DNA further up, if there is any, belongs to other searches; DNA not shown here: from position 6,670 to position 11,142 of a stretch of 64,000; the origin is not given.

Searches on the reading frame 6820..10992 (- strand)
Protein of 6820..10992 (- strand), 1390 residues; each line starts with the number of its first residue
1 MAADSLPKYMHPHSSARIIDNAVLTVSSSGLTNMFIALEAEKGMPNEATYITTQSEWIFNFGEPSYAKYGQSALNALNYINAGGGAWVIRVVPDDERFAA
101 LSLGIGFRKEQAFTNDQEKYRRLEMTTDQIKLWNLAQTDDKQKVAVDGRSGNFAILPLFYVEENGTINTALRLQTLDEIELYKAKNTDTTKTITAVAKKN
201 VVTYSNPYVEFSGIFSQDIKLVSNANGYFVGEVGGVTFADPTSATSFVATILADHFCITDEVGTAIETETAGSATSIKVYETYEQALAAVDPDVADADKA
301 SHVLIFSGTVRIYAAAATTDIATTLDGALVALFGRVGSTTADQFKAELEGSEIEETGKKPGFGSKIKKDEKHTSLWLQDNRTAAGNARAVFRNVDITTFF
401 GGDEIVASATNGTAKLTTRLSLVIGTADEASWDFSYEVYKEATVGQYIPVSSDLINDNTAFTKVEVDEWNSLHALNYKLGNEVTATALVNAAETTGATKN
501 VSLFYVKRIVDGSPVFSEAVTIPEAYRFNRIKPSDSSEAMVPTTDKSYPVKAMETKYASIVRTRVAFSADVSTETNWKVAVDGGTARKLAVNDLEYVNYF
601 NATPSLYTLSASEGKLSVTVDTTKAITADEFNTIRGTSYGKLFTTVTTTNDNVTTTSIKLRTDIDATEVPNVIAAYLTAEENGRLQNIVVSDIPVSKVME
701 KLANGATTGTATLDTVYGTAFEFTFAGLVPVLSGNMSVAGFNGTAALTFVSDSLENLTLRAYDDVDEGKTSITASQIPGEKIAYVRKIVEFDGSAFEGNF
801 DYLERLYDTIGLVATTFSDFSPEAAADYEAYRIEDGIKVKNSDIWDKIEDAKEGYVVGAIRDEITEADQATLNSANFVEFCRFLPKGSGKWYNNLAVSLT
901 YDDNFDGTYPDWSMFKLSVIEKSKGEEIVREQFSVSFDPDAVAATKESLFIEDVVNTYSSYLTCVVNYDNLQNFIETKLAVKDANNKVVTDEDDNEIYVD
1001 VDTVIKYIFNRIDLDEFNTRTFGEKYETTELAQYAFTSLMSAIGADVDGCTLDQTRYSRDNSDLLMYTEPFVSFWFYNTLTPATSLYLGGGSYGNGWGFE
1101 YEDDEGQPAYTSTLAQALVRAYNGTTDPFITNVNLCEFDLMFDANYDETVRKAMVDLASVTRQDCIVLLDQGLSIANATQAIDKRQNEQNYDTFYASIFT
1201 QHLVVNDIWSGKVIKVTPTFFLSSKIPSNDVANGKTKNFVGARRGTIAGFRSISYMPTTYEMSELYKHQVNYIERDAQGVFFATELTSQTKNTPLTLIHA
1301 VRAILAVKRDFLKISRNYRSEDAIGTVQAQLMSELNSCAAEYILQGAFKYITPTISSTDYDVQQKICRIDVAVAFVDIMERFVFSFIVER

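Call 8: search_protein_families(library=pfam, proteins=[window:6820-10992:-], max_evalue=0.001)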
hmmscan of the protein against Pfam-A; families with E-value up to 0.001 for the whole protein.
window:6820-10992:- (1390 aa): 0 families

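Call 11: search_dna_similar(query=window:6820-10992:-, collection=phages, mode=protein, max_rows=15)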
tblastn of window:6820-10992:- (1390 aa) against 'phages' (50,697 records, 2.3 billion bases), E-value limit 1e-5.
Records with a match: 21; places in all: 21; records where one place covers at least 80% of the query: 0.
Best place of each record, by identity: <60% 21.
By first word of the organism name: Staphylococcus 10; Bacillus 8; Yersinia 2; Listeria 1.
By host as written in the record: Staphylococcus aureus 7; Bacillus subtilis 4; Yersinia enterocolitica 2; Bacillus subtilis subsp. subtilis 168 2; Bacillus sp 1; Listeria grayi 1; Staphylococcus lentus 1; Staphylococcus aureus YZ4 1; and 2 more.
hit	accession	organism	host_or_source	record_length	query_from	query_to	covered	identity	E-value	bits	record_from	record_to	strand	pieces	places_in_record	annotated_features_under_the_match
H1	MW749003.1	Bacillus phage vB_BspM_Internexus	Bacillus sp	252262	7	1388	36%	35.3%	2e-39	300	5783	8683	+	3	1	putative tail sheath protein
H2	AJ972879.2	Yersinia phage phiR1-37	Yersinia enterocolitica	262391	4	1390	33%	38.1%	3e-49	352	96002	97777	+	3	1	g149: putative contractile tail sheath structural protein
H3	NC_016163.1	Yersinia phage phiR1-37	Yersinia enterocolitica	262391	4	1390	33%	38.1%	3e-49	352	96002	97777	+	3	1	g149: tail sheath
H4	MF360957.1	Bacillus phage PBS1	Bacillus subtilis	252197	7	1388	34%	36.0%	1e-39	302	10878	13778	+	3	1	13: tail sheath protein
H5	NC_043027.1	Bacillus phage PBS1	Bacillus subtilis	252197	7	1388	34%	36.0%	1e-39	302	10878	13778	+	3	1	13: tail sheath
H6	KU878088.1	Bacillus phage AR9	Bacillus subtilis subsp. subtilis 168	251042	7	1388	34%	36.0%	4e-39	301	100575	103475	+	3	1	contractile tail sheath structural protein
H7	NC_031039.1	Bacillus phage AR9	Bacillus subtilis subsp. subtilis 168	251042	7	1388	34%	36.0%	4e-39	301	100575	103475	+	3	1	tail sheath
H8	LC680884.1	Bacillus phage PBS1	Bacillus subtilis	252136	7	1388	34%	36.0%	1e-39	302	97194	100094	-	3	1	hypothetical protein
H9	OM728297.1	Bacillus phage vB_BsuM-Goe21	Bacillus subtilis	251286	7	1388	34%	35.5%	1e-38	298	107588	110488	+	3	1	hypothetical protein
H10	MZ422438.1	Listeria phage LPJP1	Listeria grayi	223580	1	1388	36%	33.7%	5e-34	292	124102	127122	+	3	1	hypothetical protein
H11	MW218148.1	Staphylococcus phage vB_StaM_SA1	Staphylococcus lentus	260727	9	1390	35%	32.1%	2e-32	286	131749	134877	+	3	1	hypothetical protein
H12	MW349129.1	Staphylococcus phage Madawaska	Staphylococcus aureus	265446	9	1390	35%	31.5%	8e-32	283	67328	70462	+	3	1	contractile tail sheath structural protein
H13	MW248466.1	Staphylococcus phage MarsHill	Staphylococcus aureus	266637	9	1390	35%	31.5%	2e-31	282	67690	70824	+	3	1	contractile tail sheath structural protein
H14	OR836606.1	Staphylococcus phage LY01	Staphylococcus aureus YZ4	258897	9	1390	35%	31.5%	2e-31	281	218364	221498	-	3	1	hypothetical protein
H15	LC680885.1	Staphylococcus phage S6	Staphylococcus aureus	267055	9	1390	35%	31.3%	3e-31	279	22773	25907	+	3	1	hypothetical protein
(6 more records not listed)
